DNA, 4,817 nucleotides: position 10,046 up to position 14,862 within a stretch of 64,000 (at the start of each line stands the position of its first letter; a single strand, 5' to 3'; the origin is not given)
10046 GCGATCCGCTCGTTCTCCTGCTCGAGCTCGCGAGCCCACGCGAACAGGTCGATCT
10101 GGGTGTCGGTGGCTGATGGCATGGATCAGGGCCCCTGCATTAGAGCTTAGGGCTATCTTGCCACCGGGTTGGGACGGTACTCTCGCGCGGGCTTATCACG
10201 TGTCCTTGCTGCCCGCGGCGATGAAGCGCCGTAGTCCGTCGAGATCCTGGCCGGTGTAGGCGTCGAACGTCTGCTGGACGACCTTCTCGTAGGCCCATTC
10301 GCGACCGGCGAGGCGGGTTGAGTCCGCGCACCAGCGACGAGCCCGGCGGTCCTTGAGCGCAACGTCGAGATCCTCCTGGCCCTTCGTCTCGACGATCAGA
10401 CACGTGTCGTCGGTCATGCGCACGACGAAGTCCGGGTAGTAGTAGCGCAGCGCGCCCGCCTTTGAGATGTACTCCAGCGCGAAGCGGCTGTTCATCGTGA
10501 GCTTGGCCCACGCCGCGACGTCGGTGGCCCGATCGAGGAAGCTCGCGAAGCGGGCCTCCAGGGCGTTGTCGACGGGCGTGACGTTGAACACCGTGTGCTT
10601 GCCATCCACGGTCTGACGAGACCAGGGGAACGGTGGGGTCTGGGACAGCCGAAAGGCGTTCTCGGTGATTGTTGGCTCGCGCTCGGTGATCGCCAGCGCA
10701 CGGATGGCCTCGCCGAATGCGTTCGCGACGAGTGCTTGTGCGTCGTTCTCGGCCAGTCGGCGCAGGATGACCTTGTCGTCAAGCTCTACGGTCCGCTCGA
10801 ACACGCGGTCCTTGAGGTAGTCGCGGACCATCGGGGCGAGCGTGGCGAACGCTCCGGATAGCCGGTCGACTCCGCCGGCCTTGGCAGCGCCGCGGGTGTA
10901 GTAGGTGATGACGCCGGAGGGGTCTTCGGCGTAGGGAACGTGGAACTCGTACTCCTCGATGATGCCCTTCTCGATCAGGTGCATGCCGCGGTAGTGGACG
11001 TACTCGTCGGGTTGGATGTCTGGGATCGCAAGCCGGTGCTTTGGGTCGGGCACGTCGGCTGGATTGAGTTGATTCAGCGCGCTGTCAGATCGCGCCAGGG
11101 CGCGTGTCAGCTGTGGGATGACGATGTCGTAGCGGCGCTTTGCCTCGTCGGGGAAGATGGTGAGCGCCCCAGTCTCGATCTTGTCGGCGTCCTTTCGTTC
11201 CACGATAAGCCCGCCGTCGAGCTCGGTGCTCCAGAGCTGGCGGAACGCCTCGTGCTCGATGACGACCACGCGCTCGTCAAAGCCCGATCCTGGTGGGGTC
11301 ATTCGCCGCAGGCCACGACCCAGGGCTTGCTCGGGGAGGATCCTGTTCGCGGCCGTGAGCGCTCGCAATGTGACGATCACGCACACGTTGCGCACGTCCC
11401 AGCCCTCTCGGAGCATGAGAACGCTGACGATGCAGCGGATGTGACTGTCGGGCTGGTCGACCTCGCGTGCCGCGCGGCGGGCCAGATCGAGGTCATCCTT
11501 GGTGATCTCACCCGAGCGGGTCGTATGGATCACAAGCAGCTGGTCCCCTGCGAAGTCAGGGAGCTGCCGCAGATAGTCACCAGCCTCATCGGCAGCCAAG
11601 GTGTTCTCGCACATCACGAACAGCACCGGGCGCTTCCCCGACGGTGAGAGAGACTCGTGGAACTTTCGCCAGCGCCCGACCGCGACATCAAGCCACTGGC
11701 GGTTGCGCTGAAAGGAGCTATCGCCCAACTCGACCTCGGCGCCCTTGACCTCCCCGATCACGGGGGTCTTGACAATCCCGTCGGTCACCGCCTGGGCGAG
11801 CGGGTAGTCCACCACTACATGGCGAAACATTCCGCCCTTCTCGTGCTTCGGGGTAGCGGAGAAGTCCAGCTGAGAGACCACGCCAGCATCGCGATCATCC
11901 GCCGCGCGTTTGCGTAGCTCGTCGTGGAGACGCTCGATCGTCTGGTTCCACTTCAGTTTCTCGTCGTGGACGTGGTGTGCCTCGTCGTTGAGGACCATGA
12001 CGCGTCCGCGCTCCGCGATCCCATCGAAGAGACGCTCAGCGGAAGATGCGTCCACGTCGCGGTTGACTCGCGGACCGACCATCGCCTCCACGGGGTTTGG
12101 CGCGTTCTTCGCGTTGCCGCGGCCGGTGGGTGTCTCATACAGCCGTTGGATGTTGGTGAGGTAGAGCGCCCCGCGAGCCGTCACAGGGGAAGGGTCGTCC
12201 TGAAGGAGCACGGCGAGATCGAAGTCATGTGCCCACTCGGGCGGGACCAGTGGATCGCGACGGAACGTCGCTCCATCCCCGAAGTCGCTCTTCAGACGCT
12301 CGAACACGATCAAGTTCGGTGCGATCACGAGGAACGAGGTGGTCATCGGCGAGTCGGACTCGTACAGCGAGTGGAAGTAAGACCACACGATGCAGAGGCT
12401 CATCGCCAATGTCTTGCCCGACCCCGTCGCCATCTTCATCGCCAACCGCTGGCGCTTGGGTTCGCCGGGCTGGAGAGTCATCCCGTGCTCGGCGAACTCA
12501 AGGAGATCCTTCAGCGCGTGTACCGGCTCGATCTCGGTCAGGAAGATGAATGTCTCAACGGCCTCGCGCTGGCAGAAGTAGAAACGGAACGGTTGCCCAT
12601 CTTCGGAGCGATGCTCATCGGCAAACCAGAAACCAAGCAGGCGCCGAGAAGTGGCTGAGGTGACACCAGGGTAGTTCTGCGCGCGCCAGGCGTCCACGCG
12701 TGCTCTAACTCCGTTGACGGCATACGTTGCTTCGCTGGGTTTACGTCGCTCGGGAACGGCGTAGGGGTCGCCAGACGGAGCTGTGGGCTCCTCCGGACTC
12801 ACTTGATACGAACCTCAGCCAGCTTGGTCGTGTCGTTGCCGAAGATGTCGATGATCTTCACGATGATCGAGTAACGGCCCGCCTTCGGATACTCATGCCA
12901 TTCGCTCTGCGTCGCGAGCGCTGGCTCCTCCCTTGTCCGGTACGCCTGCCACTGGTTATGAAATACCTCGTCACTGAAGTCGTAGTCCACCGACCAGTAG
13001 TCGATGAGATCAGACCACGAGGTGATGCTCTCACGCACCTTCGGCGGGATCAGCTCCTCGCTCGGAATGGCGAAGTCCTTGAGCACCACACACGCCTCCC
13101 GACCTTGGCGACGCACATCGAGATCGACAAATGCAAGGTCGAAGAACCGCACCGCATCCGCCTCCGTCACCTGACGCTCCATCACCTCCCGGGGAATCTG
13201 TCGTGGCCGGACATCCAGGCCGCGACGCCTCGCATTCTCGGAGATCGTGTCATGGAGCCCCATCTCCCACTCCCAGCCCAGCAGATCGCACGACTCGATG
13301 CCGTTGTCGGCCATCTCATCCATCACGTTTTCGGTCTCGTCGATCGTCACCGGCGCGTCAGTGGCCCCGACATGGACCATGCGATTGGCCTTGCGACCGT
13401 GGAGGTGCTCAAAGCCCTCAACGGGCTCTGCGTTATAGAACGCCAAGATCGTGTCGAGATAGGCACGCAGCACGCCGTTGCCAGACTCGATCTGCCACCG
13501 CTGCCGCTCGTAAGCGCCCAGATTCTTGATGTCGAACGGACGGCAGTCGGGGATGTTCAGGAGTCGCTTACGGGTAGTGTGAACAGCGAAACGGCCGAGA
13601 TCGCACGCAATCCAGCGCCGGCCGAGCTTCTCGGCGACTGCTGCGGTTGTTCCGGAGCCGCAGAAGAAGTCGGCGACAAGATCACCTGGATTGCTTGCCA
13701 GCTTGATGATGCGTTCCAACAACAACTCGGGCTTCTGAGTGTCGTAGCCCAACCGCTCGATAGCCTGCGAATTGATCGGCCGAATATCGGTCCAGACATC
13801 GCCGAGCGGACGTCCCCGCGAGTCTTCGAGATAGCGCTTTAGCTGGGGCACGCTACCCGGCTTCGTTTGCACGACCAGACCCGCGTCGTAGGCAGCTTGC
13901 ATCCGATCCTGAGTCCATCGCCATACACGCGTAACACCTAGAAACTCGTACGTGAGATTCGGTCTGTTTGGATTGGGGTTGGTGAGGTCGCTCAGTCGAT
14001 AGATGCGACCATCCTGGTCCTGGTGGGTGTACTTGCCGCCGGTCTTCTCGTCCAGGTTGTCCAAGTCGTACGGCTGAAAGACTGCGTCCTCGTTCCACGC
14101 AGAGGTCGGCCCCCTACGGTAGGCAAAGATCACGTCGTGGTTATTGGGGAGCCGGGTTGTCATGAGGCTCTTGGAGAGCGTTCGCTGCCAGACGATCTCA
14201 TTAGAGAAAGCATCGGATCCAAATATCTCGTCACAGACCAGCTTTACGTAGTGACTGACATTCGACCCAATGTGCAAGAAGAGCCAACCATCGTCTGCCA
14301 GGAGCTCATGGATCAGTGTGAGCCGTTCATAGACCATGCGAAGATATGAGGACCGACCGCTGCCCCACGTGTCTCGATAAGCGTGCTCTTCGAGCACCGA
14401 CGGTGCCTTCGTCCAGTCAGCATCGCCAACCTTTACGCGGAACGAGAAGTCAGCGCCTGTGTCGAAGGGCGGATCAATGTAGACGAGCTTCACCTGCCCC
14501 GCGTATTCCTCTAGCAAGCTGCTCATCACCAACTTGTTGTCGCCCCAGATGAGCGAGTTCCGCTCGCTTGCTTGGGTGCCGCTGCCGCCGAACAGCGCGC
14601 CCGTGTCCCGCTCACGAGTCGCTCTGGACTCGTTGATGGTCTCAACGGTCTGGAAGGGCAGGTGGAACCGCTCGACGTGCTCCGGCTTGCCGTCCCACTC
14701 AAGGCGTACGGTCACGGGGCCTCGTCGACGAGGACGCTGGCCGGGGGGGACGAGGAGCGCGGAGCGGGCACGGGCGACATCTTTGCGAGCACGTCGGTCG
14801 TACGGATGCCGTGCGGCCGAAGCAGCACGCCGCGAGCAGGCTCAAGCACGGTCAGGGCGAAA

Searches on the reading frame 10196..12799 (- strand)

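Call 9: search_protein_families(library=pfam, proteins=[window:10196-12799:-], max_evalue=0.01)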
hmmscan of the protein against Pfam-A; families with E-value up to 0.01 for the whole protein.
window:10196-12799:- (867 aa): 4 families
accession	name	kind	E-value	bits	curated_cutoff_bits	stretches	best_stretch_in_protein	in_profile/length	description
PF04851.21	ResIII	-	4.5e-12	46.6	22.5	1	91-318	20-163/164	Type III restriction enzyme, res subunit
PF00270.35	DEAD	-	0.00046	20.4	26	0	117-162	15-54/167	DEAD/DEAH box helicase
PF19778.5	RE_endonuc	-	0.00087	19.5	23.4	1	735-821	2-86/108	Endonuclease domain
PF08722.17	Tn7_TnsA-like_N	-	0.0041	18.1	26.5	0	774-828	13-71/85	TnsA-like endonuclease N terminal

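Call 10: search_protein_families(library=padloc, proteins=[window:10196-12799:-], max_evalue=0.01)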
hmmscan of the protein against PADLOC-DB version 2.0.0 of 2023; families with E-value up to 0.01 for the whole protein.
window:10196-12799:- (867 aa): 6 families
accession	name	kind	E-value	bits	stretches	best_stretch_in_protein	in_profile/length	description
PDLC03648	REase_III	-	9.4e-23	78.3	2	305-522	156-379/871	Type III restriction enzyme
PDLC03650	REase_III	-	8.9e-07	25.7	1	741-808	783-845/898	Type III restriction enzyme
PDLC03647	REase_III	-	4e-06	23.3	1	451-498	504-549/989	Type III restriction enzyme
PDLC03649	REase_III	-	0.00062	15.8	1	455-498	496-537/973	Type III restriction enzyme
PDLC03651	REase_III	-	0.00091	15.3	0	451-483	406-438/873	Type III restriction enzyme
PDLC03659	mREase_IV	-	0.0023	13.9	1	442-500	498-554/945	Type IV methyl-directed restriction enzyme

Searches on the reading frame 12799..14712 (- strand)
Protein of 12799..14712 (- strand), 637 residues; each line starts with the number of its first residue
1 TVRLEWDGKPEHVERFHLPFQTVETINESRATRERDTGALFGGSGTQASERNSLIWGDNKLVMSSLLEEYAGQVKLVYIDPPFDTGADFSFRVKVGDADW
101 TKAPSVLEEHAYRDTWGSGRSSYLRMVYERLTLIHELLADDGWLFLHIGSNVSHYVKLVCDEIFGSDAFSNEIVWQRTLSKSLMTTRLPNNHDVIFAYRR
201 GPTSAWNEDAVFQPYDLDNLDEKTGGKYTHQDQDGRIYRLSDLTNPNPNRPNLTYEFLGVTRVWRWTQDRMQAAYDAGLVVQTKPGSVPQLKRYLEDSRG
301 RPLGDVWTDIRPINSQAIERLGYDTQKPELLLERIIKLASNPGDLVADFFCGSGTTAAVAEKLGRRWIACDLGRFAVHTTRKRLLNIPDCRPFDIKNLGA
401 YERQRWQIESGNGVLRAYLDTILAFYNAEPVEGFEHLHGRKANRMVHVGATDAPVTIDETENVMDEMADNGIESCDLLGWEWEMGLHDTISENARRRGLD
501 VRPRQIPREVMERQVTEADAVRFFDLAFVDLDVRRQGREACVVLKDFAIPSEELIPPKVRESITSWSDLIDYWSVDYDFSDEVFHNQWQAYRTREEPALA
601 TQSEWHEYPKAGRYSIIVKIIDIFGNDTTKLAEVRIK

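Call 9: search_protein_families(library=pfam, proteins=[window:12799-14712:-], max_evalue=0.01)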
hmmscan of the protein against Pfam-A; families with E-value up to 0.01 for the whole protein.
window:12799-14712:- (637 aa): 2 families
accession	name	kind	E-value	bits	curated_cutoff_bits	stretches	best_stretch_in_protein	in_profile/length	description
PF01555.25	N6_N4_Mtase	-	6.9e-42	144.3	26.7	1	74-379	1-218/221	DNA methylase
PF02086.21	MethyltransfD12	-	0.0005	20.3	22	0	67-142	169-243/253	D12 class N6 adenine-specific DNA methyltransferase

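Call 10: search_protein_families(library=padloc, proteins=[window:12799-14712:-], max_evalue=0.01)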
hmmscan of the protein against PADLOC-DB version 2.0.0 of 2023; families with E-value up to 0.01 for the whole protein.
window:12799-14712:- (637 aa): 61 families (the best 25 are shown)
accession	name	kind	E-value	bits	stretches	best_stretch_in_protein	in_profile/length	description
PDLC03633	MTase_III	-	1.8e-119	398.2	2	321-631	290-613/616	Type III methyltransferase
PDLC03354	MTase_II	-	7.3e-63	211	1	52-387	61-385/425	Type II methyltransferase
PDLC03644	MTase_III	-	2.7e-53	179.5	1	38-385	33-394/542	Type III methyltransferase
PDLC03636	MTase_III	-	1.5e-50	170.6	3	298-384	310-405/575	Type III methyltransferase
PDLC03634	MTase_III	-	2.1e-46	157.1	1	46-358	89-424/621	Type III methyltransferase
PDLC03300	MTase_II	-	1.3e-42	143.9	2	283-386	176-278/302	Type II methyltransferase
PDLC03339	MTase_II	-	2.9e-41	139.5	2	296-386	184-273/399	Type II methyltransferase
PDLC03635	MTase_III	-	1.5e-40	137.6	3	296-370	483-558/708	Type III methyltransferase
PDLC03638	MTase_III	-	2.7e-40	136.5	1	53-375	382-668/816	Type III methyltransferase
PDLC03641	MTase_III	-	8.7e-39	131.6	1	50-361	103-429/657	Type III methyltransferase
PDLC03632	MTase_III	-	2.6e-32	109.8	2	51-181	162-300/983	Type III methyltransferase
PDLC03637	MTase_III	-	8.7e-30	101.8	1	51-359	121-434/513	Type III methyltransferase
PDLC03640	MTase_III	-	7.1e-28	95.3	1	46-363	38-416/654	Type III methyltransferase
PDLC03371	MTase_II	-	1.1e-24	85.4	2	297-386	166-254/260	Type II methyltransferase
PDLC03299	MTase_II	-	2.3e-21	74.5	1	304-385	178-258/296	Type II methyltransferase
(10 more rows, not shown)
